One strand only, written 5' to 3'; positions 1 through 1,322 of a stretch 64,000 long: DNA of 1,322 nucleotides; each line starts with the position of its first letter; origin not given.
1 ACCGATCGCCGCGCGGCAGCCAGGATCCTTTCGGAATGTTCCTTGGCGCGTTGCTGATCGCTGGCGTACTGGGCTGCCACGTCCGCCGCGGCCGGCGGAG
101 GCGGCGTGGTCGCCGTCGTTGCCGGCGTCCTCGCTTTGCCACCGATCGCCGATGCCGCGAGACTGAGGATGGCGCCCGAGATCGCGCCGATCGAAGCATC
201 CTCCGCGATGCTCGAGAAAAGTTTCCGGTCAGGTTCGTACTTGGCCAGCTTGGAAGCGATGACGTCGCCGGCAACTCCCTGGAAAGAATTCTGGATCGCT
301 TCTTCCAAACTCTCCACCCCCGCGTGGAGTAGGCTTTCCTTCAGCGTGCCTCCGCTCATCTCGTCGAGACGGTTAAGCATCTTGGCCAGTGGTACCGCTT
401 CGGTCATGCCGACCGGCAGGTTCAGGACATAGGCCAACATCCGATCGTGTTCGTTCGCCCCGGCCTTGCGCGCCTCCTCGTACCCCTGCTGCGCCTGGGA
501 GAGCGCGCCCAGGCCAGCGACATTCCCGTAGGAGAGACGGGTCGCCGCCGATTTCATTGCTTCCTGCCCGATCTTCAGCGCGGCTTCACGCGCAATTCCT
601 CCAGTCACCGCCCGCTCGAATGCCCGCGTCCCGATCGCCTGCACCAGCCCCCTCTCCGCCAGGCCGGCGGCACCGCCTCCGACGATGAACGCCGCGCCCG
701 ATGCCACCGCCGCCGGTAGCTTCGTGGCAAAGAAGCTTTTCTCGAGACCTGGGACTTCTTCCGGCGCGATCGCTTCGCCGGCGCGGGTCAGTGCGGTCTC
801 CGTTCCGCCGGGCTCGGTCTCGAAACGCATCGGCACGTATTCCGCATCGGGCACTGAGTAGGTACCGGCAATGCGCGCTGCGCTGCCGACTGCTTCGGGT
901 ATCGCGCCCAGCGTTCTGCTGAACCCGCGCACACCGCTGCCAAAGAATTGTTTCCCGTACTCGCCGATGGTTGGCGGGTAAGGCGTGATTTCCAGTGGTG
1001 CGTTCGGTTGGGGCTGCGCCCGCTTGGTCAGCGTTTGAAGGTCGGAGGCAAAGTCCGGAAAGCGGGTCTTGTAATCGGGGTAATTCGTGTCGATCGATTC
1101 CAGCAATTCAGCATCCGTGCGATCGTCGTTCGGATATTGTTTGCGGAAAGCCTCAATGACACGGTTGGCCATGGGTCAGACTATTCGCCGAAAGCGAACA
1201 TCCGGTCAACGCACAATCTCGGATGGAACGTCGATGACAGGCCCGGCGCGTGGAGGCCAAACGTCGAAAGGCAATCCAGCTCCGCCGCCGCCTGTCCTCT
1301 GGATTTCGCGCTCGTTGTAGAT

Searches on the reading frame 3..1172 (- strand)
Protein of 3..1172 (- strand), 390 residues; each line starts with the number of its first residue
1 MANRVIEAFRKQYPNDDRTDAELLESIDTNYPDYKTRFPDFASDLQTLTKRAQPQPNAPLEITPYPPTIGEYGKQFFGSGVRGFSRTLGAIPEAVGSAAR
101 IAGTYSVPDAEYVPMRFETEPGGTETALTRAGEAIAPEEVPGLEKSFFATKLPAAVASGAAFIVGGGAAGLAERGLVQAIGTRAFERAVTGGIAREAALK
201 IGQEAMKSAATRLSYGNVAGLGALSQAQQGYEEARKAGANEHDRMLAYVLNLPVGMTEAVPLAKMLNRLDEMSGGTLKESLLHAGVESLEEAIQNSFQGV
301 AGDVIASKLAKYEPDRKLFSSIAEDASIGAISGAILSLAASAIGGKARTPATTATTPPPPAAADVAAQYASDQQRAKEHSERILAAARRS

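Call 84: find_related_loci(query=window:3-1172:-, collection=viral_contigs, flank=10000)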
Query window:3-1172:- (390 aa) in viral_contigs; peptide patterns used: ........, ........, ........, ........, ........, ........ (x = any residue, [..] = any of these).
4 stretches matched a pattern, but none encodes a relative of the query by tblastn (E <= 1e-3).

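Call 86: find_related_loci(query=A5, collection=viral_contigs, flank=10000)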
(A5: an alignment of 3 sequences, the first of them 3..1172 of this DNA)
Query A5 (390 aa) in viral_contigs; peptide patterns used: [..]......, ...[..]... (x = any residue, [..] = any of these).
89 stretches matched a pattern; 1 encode a relative of the query (tblastn E <= 1e-3); 1 distinct loci.
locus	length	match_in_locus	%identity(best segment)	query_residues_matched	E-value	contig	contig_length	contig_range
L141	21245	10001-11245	66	1-390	6e-156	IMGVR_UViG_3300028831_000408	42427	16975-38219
